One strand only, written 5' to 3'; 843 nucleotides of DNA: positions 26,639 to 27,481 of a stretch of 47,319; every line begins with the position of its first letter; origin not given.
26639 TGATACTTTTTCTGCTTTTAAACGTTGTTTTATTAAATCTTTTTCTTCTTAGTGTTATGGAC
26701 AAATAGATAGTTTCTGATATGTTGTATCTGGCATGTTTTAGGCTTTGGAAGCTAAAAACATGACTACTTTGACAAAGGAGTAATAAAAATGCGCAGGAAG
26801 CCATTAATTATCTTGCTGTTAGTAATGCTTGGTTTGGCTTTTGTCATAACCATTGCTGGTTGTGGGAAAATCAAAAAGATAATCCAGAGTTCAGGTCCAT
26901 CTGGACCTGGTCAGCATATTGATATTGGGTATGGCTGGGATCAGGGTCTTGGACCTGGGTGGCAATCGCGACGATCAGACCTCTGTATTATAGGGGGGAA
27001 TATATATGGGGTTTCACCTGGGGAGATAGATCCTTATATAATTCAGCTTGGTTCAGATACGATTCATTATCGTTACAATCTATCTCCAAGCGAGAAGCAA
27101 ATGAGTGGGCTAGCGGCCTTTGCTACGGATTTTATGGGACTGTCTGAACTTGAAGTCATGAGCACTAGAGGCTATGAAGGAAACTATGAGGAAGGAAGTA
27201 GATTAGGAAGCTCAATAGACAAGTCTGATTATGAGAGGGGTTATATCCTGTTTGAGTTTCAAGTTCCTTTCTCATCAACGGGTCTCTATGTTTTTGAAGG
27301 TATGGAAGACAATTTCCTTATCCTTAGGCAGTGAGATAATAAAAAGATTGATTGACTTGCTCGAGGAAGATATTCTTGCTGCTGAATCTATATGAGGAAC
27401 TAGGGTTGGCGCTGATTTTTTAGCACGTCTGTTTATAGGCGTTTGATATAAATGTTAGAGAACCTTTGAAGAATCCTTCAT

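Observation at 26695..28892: Two lipoprotein paralogs sharing a homogenised 252-nt 5' module, flanking an XRE regulator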

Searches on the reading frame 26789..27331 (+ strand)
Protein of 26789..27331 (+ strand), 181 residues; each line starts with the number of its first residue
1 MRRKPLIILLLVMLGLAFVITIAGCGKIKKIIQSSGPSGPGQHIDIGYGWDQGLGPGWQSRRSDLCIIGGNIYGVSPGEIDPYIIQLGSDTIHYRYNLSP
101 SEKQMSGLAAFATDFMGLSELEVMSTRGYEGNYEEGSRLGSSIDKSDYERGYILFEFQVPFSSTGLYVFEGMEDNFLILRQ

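Call 9: search_protein_families(library=pfam, proteins=[window:26789-27331:+], max_evalue=1)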
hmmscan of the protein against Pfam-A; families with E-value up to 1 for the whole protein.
window:26789-27331:+ (181 aa): 0 families

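Call 48: search_protein_families(library=pfam, alignment_id=A5, max_evalue=0.01)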
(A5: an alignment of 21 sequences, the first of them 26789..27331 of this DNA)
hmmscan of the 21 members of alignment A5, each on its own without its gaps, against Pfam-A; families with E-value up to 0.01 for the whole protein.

A. member 1, window:26789-27331:+ (181 aa): 0 families

B. families by the number of members that match (of 21 scanned): 0 families

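Call 54: search_protein_families(library=phrogs, proteins=[window:26789-27331:+], max_evalue=0.01)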
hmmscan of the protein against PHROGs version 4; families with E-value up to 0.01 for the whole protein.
window:26789-27331:+ (181 aa): 0 families

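Call 55: search_protein_families(library=padloc, proteins=[window:26789-27331:+], max_evalue=0.01)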
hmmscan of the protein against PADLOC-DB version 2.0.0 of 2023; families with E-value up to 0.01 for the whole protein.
window:26789-27331:+ (181 aa): 0 families

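Call 58: predict_structure(alignment_id=A5)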
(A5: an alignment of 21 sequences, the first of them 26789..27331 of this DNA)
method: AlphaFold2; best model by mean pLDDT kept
length: 181 residues; sequences in the alignment: 21
mean_pLDDT: 86.1   pTM: 0.73
mean pLDDT of the five models: 86.1, 85.6, 84.2, 84.2, 84.1
residues with pLDDT >= 90: 110; 70-90: 49; 50-70: 14; < 50: 8
segments of 3 or more residues with pLDDT < 50: 26-33
pLDDT, mean of each block of 10 residues (from residue 1): 80 88 55 72 95 89 68 88 96 95 82 84 92 91 92 95 95 92 95
secondary structure, 60 per line:
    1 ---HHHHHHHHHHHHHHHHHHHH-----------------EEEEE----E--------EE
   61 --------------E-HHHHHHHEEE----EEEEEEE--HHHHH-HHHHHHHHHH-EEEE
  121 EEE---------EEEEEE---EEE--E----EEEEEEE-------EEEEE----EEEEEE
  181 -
elements in order: H4-23 E41-45 H77-83 E84-86 E91-97 H100-104 H106-115 E117-123 E133-138 E142-144 E152-158 E166-170 E175-180
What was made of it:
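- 26789..27334 (+): Lipoprotein paralog A (181 aa; lipobox IAG|C, Cys25). AlphaFold model pLDDT 86.1 (call 58).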

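Call 61: fold_search(model_id=the predicted structure, library=pdb)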
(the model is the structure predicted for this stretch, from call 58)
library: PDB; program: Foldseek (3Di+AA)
matches with E <= 10: 1584; with E <= 0.001: 0
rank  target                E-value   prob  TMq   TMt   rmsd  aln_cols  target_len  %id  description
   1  7usl_H                4.3e-02  0.38  0.21  0.30  10.9       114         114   11  Integrin alphaM/beta2 ectodomain in complex with adenylate cyclase toxin RTX751 and M1F5 Fab (released 2022-08-17)
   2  6cdi_3                5.2e-02  0.30  0.18  0.26  11.4       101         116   11  Cryo-EM structure at 3.6 A resolution of vaccine-elicited antibody vFP16.02 in complex with HIV-1 Env BG505 DS-SOSIP,  (released 2018-05-16)
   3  7wvm_C                6.6e-02  0.35  0.20  0.28   7.5       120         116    9  The complex structure of PD-1 and cemiplimab (released 2022-04-20)
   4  3w11_C                8.3e-02  0.28  0.22  0.30   9.9       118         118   13  Insulin receptor ectodomain construct comprising domains L1-CR in complex with human insulin, Alpha-CT peptide(704-719 (released 2013-01-09)
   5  6u54_A                8.8e-02  0.28  0.20  0.28   7.8       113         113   11  Anti-Zaire ebolavirus Nucleoprotein Single Domain Antibody Zaire C (ZC) Complexed with Zaire ebolavirus Nucleoprotein  (released 2019-11-06)
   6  8b8i_G                9.3e-02  0.28  0.19  0.27   7.8       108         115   14  Nanobody (NbLumSyt1) bound to human Syt1 (released 2024-04-17)
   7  9riu_A                9.9e-02  0.33  0.21  0.27   7.5       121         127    6  Co-crystal of broadly neutralizing VHH in complex with short neurotoxin 1 (P01426) Naja pallida (released 2025-11-05)
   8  9dwe_H                9.9e-02  0.30  0.22  0.30   8.1       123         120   11  Cryo-EM structure of hemagglutinin H5 A/Texas/37/2024 in complex with LSTa and antibody CR9114 (released 2024-12-04)
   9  9mkn_H                9.9e-02  0.28  0.19  0.27  11.4        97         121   13  Structure of the Respiratory Syncytial Virus Fusion Protein Bound to Human Antibodies RSV_2245 and RSV_3301 (released 2025-10-29)
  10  5e9d_D                9.9e-02  0.25  0.18  0.27   9.2       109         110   10  RD-1 Mart-1 High bound to Mart-1 decameric peptide (ELA) in complex with HLA-A2 (released 2016-06-08)
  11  2j88_H                1.0e-01  0.33  0.22  0.25   8.5       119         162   14  Hyaluronidase in complex with a monoclonal IgG Fab fragment (released 2007-04-03)
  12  5gs0_D                1.0e-01  0.28  0.23  0.31   9.9       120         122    8  Crystal structure of the complex of TLR3 and bi-specific diabody (released 2016-10-12)
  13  9kux_A                1.0e-01  0.21  0.21  0.09  14.1       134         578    7  Cryo-EM structure of dimeric APJR and one Beta-arrestin complex with small molecules (released 2025-09-17)
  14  5e9d_I                1.0e-01  0.16  0.16  0.24   9.0       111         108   11  RD-1 Mart-1 High bound to Mart-1 decameric peptide (ELA) in complex with HLA-A2 (released 2016-06-08)
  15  8ht3                  1.1e-01  0.30  0.19  0.29   7.3       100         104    6  Crystal structure of immunoglobulin new antigen receptor variable domain from Okamejei kenojei (released 2023-07-05)
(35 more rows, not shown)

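Call 83: search_solved_structures(query=A5, max_evalue=1)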
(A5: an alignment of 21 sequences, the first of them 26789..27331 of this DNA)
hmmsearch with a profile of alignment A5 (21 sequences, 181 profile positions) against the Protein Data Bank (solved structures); distinct sequences matched with E-value up to 1: 5.
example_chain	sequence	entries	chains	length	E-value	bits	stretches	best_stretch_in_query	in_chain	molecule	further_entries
7b67_A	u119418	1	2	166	0.57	13.4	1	15-89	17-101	Nucleotide triphosphate diphosphatase NUDT15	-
7b64_A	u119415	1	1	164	0.65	13.2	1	16-89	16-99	Nucleotide triphosphate diphosphatase NUDT15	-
7b66_A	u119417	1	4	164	0.65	13.2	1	16-89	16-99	Nucleotide triphosphate diphosphatase NUDT15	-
7b65_A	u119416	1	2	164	0.65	13.2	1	16-89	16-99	Nucleotide triphosphate diphosphatase NUDT15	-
5bon_A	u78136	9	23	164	0.65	13.2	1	16-89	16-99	Probable 8-oxo-dGTP diphosphatase NUDT15 | Nucleotide triphosphate diphosphatase NUDT15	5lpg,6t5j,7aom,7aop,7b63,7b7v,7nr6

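Call 84: search_protein_families(library=ncbifam, proteins=[window:26789-27331:+], max_evalue=0.01)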
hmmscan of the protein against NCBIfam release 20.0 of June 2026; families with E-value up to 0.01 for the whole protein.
window:26789-27331:+ (181 aa): 0 families

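Call 86: fold_search(model_id=the predicted structure, library=viral)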
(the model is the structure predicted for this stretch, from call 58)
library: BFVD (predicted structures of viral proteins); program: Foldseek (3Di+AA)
matches with E <= 10: 571; with E <= 0.001: 0
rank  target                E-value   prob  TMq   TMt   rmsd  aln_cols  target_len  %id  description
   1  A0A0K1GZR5            5.4e-02  0.25  0.24  0.16  17.5       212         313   12  Protein US11c [Cynomolgus macaque cytomegalovirus strain Mauritius]
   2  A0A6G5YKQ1            1.2e-01  0.57  0.28  0.08   5.2        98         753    7  (no name in the UniProt tables at hand)
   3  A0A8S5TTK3            1.4e-01  0.20  0.22  0.24   7.5       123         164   10  Uncharacterized protein [Siphoviridae sp. ct5jB2]
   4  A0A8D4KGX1            2.4e-01  0.11  0.17  0.17   9.6       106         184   12  (no name in the UniProt tables at hand)
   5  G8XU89                3.4e-01  0.23  0.22  0.14   5.6        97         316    9  Membrane protein A14 [Aotine betaherpesvirus 1]
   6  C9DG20                3.6e-01  0.08  0.21  0.16  14.5       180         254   10  Gp15 tail sheath stabilizer and completion protein [Delftia phage PhiW-14]
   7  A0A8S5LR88            3.8e-01  0.30  0.29  0.08   6.1       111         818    9  Tail protein [Myoviridae sp. ctfJc17]
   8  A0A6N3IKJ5            4.0e-01  0.03  0.15  0.11  17.5       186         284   11  (no name in the UniProt tables at hand)
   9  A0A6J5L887            5.4e-01  0.11  0.22  0.20   8.6       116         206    8  Uncharacterized protein [uncultured Caudovirales phage]
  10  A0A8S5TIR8            5.4e-01  0.08  0.19  0.26  13.1       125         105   11  Uncharacterized protein [Siphoviridae sp. ctuBK6]
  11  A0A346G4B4            5.4e-01  0.08  0.18  0.11  13.5       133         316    4  (no name in the UniProt tables at hand)
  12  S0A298                5.7e-01  0.15  0.22  0.29   6.5        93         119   12  Uncharacterized protein [Cellulophaga phage phi4:1]
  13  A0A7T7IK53            5.7e-01  0.11  0.23  0.20  14.8       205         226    9  (no name in the UniProt tables at hand)
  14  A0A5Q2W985            5.7e-01  0.02  0.12  0.11  20.0       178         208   12  (no name in the UniProt tables at hand)
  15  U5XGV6                6.1e-01  0.07  0.18  0.07   7.2       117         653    8  (no name in the UniProt tables at hand)
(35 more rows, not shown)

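Call 91: find_homologous_proteins(query=A5, max_evalue=0.001)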
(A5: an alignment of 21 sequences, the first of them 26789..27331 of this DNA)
Query A5 (21 sequences) (181 aa, profile of the alignment): 7 proteins with E <= 0.001 among 5911 candidates.
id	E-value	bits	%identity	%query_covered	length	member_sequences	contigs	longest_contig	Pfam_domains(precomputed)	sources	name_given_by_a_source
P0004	3.0e-52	195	97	100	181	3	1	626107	-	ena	-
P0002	7.0e-50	188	45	90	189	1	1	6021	-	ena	-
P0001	4.6e-48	182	48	99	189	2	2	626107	-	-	-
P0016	1.6e-39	154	26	89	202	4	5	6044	-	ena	-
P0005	7.3e-38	148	42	100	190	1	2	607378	-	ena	-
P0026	8.2e-35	138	30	92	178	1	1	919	-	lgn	-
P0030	2.3e-17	82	25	83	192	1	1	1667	-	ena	-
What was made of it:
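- Tried and rejected: A profile search of the 5.8-billion-protein index added only one new member (call 91).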
